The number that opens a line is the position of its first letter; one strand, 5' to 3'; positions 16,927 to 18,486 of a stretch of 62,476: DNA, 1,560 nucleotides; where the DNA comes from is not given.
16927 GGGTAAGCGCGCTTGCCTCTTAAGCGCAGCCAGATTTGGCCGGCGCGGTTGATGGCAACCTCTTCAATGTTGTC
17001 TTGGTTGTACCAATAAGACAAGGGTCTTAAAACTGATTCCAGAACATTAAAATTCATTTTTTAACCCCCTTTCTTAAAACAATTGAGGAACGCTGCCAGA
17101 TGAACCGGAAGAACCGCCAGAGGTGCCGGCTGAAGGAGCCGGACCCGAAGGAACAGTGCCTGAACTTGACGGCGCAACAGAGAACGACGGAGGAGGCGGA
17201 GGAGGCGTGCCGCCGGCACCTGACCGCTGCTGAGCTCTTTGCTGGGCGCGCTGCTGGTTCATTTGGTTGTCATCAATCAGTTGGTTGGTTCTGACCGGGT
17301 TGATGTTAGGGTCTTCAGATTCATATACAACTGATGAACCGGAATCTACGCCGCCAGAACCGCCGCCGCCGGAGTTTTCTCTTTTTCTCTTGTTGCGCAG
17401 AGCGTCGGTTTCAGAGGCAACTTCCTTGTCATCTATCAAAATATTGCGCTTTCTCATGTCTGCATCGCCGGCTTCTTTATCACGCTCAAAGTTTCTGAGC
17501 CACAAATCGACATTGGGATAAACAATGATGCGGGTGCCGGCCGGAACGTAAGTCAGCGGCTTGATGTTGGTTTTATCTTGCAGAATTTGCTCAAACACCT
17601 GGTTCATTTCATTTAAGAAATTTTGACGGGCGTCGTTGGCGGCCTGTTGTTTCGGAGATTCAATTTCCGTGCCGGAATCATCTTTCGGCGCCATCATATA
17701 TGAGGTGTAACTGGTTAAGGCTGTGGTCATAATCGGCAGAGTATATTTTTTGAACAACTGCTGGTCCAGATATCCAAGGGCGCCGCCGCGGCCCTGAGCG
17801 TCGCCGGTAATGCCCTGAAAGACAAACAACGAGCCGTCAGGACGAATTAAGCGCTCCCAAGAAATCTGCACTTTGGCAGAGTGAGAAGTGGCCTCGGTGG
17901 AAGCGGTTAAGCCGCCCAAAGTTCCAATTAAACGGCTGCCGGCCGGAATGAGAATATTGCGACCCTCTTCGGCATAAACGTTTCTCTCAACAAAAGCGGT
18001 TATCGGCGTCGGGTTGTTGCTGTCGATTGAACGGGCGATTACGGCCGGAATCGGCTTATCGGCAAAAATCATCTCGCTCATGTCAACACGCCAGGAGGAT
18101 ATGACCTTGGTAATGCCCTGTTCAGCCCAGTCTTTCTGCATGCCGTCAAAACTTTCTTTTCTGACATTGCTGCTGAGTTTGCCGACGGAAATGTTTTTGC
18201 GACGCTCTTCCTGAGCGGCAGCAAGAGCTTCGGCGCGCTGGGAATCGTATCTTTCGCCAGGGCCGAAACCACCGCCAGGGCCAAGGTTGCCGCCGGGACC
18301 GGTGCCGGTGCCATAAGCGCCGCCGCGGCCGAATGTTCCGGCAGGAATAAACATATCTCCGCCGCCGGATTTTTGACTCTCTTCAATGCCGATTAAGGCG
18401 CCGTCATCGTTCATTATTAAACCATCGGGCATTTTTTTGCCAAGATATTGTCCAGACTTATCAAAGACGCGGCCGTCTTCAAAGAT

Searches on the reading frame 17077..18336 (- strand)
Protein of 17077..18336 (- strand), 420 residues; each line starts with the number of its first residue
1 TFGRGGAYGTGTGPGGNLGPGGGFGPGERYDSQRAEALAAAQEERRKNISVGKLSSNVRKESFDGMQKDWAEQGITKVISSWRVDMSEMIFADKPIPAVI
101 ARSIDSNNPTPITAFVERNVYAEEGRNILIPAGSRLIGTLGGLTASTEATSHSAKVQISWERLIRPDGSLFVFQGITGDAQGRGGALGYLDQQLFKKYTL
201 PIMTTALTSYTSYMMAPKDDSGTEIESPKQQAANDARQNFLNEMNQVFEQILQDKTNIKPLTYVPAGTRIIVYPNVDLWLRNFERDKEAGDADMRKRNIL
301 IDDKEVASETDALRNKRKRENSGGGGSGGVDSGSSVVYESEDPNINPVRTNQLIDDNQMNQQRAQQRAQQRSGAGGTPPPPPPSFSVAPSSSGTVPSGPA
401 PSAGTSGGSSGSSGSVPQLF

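Call 46: search_solved_structures(query=window:17077-18336:-, max_evalue=0.001, show_alignments=1)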
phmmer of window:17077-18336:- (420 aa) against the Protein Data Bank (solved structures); distinct sequences matched with E-value up to 0.001: 3.
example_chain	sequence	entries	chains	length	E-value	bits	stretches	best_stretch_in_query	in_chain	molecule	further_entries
2bhv_A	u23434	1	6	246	8.7e-19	71.1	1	87-280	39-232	COMB10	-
6gyb_c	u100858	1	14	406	3e-05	26.6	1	113-275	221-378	VirB10 protein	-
7o3j_A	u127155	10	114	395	3.1e-05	26.5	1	94-271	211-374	TrwE protein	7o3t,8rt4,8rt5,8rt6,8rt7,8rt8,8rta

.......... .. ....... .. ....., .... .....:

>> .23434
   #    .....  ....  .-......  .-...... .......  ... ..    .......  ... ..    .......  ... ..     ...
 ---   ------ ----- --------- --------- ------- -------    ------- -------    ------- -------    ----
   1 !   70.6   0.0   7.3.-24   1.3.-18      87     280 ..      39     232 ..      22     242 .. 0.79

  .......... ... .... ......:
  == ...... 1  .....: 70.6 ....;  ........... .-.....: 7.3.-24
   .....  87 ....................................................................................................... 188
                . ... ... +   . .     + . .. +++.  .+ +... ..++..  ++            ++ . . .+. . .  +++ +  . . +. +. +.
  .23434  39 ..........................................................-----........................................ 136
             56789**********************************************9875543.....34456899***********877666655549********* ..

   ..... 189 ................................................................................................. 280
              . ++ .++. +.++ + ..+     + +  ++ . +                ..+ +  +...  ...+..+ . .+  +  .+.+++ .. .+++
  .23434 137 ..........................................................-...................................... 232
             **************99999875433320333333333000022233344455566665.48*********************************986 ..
